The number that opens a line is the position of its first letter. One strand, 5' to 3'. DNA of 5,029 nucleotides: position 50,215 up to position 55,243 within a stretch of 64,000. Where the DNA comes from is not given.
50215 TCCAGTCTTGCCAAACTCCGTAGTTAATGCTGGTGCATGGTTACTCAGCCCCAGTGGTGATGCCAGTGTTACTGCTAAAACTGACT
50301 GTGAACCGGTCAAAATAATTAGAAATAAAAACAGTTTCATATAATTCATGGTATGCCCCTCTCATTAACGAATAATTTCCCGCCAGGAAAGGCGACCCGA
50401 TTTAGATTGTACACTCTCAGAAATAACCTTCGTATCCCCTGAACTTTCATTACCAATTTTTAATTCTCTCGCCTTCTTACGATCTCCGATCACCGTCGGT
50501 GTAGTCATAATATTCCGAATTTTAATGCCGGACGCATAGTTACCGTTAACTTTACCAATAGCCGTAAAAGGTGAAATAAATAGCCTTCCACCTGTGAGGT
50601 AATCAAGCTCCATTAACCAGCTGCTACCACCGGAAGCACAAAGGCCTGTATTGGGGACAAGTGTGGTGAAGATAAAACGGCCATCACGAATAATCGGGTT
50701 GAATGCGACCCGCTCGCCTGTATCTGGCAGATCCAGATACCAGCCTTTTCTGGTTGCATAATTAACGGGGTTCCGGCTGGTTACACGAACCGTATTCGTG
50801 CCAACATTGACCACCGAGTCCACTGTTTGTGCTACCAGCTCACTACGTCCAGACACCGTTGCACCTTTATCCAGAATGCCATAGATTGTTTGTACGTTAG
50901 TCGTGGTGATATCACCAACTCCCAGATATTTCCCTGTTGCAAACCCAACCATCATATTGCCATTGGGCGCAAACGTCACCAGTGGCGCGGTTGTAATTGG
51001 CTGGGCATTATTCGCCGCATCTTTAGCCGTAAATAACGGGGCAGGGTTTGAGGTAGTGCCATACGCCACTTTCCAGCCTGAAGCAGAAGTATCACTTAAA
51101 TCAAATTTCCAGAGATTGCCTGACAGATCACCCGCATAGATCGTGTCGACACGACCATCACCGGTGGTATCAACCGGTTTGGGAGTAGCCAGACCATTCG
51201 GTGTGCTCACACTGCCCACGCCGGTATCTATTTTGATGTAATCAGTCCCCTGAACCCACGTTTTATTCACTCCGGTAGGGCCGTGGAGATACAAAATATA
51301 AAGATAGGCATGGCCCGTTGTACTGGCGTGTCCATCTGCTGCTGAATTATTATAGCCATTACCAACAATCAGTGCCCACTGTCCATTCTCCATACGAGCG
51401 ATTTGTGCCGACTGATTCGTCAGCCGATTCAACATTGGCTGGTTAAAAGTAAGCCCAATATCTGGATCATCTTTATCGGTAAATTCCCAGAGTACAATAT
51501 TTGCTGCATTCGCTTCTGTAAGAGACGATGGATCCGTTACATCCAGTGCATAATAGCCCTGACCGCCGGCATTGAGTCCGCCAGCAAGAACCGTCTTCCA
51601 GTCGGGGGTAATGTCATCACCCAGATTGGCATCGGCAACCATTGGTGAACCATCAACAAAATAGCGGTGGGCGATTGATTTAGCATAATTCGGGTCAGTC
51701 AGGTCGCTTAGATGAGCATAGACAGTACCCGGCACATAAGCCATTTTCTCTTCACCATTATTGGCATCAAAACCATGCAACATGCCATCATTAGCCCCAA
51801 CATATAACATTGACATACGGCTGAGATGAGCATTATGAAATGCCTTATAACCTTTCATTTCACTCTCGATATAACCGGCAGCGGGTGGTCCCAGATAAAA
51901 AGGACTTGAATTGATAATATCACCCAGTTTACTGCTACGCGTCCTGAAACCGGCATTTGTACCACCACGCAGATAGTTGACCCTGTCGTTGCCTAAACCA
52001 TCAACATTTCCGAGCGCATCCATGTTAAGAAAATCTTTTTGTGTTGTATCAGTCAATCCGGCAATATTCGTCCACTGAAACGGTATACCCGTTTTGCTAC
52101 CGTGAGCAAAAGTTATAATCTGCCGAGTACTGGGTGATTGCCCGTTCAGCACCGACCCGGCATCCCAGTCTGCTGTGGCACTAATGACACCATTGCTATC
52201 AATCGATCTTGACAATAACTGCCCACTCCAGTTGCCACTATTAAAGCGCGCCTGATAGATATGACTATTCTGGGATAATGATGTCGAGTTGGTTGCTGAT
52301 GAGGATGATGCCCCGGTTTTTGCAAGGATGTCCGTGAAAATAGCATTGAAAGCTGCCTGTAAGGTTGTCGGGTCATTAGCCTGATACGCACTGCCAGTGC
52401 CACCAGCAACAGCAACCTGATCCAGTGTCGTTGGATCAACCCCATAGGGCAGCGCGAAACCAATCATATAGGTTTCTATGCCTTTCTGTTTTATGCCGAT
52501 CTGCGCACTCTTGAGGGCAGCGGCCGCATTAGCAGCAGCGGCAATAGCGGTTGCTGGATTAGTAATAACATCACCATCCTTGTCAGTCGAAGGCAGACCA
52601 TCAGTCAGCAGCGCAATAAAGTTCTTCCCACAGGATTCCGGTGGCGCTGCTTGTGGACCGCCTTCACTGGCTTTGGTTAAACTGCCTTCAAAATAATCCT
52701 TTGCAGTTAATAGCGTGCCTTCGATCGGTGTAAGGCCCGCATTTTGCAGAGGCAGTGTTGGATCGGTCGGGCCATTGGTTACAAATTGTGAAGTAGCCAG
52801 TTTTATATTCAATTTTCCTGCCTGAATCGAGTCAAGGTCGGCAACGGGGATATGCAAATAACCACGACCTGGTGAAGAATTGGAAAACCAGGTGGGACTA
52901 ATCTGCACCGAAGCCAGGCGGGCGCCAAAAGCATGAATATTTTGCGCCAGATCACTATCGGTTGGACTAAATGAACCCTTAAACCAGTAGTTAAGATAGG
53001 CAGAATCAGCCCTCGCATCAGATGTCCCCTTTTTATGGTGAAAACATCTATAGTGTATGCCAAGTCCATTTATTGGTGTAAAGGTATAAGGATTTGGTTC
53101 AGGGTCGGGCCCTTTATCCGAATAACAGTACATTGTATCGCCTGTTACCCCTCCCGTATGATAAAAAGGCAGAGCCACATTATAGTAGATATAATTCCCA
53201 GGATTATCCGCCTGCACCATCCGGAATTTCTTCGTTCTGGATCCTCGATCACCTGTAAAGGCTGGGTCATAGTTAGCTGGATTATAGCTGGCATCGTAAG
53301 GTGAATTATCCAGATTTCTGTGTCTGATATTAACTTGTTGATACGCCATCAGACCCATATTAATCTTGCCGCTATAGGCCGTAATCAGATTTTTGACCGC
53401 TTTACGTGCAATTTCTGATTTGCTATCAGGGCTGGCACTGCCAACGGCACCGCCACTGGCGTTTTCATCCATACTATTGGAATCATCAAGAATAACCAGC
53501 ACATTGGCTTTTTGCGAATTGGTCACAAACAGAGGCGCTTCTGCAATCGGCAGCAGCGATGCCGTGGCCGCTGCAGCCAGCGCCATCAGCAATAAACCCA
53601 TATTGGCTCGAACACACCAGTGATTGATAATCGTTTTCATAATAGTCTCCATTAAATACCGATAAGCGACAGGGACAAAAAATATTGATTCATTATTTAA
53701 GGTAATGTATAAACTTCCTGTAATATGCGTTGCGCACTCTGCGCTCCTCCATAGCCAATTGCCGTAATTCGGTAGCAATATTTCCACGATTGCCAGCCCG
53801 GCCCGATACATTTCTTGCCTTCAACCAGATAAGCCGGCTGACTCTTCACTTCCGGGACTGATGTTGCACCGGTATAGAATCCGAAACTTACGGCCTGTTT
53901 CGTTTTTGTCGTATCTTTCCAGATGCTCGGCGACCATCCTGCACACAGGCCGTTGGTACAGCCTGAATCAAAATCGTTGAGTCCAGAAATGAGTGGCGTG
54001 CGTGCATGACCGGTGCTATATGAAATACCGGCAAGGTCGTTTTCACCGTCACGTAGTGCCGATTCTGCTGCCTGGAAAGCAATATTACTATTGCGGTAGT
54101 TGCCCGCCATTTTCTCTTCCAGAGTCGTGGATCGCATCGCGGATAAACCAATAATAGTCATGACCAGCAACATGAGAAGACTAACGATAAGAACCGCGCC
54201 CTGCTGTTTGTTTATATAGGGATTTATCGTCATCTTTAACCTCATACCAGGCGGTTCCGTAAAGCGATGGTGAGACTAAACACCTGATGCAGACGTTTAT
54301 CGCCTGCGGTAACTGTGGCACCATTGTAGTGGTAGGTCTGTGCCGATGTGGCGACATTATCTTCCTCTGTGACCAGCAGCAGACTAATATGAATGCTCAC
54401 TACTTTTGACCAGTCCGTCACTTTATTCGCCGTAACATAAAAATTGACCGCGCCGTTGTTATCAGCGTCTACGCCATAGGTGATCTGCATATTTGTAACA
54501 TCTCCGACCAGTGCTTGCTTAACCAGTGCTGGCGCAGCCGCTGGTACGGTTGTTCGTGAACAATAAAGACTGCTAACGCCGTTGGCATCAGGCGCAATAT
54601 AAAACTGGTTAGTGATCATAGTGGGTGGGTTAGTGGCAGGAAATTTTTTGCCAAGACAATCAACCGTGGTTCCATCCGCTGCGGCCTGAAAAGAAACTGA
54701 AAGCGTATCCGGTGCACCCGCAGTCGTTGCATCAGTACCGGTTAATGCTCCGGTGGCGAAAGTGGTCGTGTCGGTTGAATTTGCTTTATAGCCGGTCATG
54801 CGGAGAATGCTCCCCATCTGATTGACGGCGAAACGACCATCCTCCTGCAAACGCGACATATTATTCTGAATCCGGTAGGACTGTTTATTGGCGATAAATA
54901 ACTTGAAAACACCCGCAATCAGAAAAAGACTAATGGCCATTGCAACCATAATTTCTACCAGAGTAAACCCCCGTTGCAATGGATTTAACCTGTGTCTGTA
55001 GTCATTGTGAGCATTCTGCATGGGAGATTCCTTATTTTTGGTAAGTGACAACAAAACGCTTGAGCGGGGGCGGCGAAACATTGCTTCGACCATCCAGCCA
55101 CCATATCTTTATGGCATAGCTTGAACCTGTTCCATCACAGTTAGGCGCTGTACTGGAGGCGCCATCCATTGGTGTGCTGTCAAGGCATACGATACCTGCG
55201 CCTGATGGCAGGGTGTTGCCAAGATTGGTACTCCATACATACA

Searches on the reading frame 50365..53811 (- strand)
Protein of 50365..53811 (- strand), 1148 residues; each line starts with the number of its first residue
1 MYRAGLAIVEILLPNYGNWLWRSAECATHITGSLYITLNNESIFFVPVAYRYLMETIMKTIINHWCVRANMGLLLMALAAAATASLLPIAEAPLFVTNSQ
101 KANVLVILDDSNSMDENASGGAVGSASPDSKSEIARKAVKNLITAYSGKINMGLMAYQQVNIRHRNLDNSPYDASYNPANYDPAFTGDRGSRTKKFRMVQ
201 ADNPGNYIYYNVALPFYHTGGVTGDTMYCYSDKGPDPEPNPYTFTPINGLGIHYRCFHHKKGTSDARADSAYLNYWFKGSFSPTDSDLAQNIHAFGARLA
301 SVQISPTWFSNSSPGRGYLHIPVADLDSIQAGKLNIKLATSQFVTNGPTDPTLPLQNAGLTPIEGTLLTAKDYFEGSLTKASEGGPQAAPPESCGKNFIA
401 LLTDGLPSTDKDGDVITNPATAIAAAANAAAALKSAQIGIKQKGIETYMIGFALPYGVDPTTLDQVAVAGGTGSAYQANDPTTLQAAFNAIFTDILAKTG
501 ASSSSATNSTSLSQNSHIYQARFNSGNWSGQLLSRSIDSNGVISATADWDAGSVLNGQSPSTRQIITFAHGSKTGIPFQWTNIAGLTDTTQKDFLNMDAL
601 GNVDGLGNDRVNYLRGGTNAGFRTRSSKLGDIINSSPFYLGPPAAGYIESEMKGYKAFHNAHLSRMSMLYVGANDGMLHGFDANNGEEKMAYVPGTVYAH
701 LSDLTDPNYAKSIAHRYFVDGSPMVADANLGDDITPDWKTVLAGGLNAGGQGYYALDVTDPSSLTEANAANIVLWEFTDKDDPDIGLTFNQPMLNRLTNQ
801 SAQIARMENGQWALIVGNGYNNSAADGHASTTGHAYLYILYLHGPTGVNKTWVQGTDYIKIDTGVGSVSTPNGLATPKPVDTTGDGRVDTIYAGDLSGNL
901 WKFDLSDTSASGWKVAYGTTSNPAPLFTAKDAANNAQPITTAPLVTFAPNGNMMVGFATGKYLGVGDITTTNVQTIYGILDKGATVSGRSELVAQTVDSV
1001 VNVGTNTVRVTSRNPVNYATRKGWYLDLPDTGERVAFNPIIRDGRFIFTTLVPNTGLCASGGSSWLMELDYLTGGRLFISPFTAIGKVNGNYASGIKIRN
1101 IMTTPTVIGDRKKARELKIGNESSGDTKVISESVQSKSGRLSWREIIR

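Call 33: search_protein_families(library=pfam, proteins=[window:50365-53811:-], max_evalue=0.00001)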
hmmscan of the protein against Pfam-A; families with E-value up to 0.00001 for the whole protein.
window:50365-53811:- (1148 aa): 1 family
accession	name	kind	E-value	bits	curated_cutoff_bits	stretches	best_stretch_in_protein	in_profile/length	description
PF05567.17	T4P_PilY1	-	4.9e-55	187.6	28.1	1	629-984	1-377/411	PilY1 beta-propeller domain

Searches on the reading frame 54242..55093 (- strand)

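Call 33: search_protein_families(library=pfam, proteins=[window:54242-55093:-], max_evalue=0.00001)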
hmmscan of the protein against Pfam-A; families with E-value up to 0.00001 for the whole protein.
window:54242-55093:- (283 aa): 2 families
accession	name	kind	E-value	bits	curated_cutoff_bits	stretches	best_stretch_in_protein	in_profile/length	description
PF16074.10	PilW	-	2.5e-26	92.6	26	1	163-280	1-124/124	Type IV Pilus-assembly protein W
PF07963.17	N_methyl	-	7.7e-09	35.2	21.2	1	40-63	4-27/27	Prokaryotic N-terminal methylation motif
